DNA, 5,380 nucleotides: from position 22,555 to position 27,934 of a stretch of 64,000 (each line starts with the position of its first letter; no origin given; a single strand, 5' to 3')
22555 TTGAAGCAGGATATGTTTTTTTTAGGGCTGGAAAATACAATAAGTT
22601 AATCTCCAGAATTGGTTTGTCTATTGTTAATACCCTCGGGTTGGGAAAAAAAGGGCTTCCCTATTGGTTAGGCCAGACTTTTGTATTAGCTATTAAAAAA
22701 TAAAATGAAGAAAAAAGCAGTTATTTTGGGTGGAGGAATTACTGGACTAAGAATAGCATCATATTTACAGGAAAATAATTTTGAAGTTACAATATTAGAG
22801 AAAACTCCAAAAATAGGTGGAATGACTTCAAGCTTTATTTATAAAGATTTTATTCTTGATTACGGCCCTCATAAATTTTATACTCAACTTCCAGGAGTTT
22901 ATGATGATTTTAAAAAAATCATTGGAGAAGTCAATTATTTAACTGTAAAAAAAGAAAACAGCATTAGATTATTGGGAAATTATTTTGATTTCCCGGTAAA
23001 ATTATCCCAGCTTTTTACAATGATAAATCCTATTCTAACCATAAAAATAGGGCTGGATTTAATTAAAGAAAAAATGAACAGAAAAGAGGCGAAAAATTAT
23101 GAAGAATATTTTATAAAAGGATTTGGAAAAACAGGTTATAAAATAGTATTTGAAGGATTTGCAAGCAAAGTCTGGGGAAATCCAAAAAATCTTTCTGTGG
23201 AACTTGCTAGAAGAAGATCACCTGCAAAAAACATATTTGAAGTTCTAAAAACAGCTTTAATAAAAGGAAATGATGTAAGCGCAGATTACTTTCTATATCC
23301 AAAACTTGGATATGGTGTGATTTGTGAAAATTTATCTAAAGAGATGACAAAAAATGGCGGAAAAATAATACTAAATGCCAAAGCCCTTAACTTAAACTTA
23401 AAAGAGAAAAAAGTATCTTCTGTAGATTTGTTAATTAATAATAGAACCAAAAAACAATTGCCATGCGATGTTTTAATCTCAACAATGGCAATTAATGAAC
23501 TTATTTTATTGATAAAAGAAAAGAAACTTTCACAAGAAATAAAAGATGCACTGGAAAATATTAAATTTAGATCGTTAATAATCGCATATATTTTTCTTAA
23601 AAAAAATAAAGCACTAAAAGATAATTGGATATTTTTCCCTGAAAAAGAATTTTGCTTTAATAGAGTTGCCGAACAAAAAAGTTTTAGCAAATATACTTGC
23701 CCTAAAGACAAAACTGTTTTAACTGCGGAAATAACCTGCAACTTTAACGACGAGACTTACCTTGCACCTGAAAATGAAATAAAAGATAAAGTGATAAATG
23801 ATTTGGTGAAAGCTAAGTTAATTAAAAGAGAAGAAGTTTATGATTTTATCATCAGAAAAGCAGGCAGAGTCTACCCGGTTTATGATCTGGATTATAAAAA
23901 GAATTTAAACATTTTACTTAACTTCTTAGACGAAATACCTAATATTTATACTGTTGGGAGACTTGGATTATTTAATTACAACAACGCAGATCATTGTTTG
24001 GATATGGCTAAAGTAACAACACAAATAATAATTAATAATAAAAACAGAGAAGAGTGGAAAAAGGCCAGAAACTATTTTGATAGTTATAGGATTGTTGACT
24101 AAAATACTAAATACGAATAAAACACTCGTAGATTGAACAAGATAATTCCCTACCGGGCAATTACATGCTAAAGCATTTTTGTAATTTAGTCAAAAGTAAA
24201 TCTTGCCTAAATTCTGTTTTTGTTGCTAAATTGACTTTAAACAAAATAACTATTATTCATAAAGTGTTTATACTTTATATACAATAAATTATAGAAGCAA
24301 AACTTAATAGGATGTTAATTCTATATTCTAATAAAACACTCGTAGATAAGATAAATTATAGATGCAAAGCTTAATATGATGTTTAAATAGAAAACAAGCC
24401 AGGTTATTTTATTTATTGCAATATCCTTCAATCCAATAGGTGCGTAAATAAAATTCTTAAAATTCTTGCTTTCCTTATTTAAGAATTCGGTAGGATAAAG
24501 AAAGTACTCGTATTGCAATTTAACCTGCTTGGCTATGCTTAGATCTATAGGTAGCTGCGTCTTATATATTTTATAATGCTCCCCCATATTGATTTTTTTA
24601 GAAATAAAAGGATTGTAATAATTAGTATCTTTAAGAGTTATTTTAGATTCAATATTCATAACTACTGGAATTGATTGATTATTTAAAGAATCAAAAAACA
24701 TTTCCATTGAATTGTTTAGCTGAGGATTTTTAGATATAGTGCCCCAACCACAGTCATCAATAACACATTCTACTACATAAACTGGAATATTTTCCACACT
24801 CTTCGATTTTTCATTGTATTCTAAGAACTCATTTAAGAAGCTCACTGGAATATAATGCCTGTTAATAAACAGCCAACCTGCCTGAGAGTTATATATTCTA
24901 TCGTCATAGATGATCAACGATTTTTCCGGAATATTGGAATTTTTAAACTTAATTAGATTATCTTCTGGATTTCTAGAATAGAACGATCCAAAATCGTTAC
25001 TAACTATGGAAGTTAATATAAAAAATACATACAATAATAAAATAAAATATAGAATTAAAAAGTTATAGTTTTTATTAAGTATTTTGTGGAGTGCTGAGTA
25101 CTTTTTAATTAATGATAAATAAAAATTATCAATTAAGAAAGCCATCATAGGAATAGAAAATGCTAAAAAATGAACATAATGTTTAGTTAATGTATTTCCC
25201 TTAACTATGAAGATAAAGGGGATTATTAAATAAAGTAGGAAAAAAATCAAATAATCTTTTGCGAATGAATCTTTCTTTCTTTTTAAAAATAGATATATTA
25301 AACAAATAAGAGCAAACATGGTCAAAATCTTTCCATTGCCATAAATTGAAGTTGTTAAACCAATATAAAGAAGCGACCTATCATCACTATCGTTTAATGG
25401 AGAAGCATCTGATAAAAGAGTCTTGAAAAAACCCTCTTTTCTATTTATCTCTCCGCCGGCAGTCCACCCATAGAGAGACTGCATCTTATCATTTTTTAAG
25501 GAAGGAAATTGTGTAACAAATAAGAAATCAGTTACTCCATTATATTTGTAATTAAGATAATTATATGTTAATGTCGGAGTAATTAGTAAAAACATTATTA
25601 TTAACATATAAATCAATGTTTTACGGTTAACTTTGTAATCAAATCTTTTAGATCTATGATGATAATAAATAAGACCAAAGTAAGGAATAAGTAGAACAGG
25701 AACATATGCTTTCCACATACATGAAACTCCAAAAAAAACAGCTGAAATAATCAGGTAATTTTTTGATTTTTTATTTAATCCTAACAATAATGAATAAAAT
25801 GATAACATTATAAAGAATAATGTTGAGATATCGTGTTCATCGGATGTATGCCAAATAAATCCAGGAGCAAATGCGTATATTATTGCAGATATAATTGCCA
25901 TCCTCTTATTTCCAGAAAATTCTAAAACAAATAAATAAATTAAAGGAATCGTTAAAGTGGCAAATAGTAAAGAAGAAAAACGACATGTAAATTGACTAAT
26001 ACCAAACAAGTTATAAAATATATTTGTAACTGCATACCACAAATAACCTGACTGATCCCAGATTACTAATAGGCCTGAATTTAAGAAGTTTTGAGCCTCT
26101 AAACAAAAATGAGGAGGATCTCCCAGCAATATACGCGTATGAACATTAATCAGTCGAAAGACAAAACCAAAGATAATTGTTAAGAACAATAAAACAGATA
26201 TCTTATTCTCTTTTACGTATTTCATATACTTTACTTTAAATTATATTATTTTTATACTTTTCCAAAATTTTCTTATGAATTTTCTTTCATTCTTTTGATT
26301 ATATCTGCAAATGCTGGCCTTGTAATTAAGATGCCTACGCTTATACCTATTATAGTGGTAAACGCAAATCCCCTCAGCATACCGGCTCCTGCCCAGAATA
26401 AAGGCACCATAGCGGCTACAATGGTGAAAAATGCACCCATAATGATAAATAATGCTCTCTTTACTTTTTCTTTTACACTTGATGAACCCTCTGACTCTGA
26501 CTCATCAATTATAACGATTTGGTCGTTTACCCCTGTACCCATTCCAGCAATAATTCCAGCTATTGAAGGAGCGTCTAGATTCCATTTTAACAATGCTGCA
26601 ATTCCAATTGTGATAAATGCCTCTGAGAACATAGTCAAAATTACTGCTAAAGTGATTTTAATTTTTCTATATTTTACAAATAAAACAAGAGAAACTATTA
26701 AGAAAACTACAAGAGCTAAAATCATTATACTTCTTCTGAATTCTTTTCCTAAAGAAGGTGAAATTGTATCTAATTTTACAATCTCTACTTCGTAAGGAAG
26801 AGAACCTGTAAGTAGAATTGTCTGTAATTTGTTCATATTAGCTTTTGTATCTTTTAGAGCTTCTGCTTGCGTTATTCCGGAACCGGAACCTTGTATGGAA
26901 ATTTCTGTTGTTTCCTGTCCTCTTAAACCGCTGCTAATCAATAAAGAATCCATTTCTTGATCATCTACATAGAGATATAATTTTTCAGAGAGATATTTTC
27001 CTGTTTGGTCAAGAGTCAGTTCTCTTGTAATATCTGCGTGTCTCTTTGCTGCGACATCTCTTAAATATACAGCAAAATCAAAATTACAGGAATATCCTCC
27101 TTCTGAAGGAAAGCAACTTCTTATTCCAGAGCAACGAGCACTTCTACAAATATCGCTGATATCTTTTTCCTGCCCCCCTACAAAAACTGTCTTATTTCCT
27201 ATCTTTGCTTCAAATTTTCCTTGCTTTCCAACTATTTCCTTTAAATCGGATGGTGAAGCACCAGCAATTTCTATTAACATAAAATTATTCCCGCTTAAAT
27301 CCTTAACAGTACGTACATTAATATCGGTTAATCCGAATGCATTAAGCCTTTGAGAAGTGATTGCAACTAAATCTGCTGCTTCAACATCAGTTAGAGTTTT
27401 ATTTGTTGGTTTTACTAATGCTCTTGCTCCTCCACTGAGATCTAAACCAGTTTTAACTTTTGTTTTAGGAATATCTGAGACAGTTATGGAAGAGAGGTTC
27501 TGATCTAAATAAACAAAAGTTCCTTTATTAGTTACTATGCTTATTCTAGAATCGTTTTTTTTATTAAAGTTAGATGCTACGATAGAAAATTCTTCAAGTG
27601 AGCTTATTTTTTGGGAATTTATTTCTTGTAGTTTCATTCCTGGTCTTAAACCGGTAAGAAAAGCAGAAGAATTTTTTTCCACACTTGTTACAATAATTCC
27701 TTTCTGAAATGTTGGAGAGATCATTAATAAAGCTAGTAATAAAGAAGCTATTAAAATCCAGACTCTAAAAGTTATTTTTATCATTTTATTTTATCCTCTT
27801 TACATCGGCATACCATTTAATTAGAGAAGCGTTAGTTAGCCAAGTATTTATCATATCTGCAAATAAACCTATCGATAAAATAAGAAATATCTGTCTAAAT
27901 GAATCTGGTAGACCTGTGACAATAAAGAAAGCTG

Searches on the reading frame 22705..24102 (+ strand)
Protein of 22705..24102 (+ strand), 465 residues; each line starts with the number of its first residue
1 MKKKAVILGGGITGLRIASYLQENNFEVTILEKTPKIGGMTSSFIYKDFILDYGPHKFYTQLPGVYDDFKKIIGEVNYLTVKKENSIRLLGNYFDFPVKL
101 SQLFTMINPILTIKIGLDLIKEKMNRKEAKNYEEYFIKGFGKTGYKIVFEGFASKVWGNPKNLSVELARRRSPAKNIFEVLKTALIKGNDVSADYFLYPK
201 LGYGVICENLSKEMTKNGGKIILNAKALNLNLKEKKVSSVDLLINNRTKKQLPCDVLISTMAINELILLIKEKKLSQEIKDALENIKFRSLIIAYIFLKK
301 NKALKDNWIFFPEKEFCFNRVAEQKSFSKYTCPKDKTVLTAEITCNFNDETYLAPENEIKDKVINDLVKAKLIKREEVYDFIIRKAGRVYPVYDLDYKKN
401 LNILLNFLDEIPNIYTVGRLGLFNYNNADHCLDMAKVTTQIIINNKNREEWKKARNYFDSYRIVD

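Call 97: search_protein_families(library=pfam, proteins=[window:22705-24102:+], max_evalue=0.001)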
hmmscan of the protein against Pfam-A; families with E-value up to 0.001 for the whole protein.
window:22705-24102:+ (465 aa): 6 families
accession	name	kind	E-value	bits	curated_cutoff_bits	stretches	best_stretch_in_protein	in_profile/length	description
PF01593.30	Amino_oxidase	-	1.1e-13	51.7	19.8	1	12-370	1-364/443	Flavin containing amine oxidoreductase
PF13450.12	NAD_binding_8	-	1.3e-13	51.5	21.9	1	7-67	1-63/68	NAD(P)-binding Rossmann-like domain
PF01266.30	DAO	-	3.1e-07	30.7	27.9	1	5-42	2-39/353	FAD dependent oxidoreductase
PF00070.33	Pyr_redox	-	4.9e-07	30.6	22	0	4-38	1-35/82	Pyridine nucleotide-disulphide oxidoreductase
PF03275.19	GLF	-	1.7e-06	28.3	26.3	1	282-362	97-177/203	UDP-galactopyranose mutase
PF07992.20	Pyr_redox_2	-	0.00012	22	26.1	1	2-38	142-178/291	Pyridine nucleotide-disulphide oxidoreductase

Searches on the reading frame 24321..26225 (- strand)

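Call 30: search_protein_families(library=pfam, proteins=[window:24321-26225:-], max_evalue=0.001)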
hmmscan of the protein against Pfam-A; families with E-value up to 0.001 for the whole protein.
window:24321-26225:- (634 aa): 2 families
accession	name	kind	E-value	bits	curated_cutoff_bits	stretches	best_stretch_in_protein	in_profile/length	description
PF13231.12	PMT_2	-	1.2e-12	48.7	26.1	1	66-220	9-159/160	Dolichyl-phosphate-mannose-protein mannosyltransferase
PF02366.24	PMT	-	1e-07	32.2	22.7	1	56-225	60-237/245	Dolichyl-phosphate-mannose-protein mannosyltransferase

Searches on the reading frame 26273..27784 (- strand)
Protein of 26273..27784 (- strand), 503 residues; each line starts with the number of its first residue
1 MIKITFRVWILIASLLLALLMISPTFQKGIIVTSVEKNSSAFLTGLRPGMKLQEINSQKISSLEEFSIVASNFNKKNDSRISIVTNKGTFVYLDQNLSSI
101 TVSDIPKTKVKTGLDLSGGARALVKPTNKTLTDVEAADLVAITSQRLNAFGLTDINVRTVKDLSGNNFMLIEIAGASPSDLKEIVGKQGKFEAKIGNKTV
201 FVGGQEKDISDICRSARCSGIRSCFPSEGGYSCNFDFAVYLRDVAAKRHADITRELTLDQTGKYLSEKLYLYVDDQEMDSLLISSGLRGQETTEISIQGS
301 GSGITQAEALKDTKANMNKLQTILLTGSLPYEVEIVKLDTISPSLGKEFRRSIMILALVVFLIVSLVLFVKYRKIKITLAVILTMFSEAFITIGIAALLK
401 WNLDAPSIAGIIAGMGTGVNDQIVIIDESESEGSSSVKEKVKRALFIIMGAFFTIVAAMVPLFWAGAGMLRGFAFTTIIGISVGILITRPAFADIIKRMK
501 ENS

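Call 30: search_protein_families(library=pfam, proteins=[window:26273-27784:-], max_evalue=0.001)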
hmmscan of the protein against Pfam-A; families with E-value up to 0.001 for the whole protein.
window:26273-27784:- (503 aa): 3 families
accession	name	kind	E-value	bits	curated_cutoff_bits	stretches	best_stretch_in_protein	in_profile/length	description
PF02355.23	SecD_SecF_C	-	7.9e-18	65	20.5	1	332-487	12-174/189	Protein export membrane protein SecD/SecF, C-terminal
PF00595.29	PDZ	-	8.7e-05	23.3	23.2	1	27-75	24-72/81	PDZ domain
PF13180.12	PDZ_2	-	0.00057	20.6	27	0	28-81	12-63/80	PDZ domain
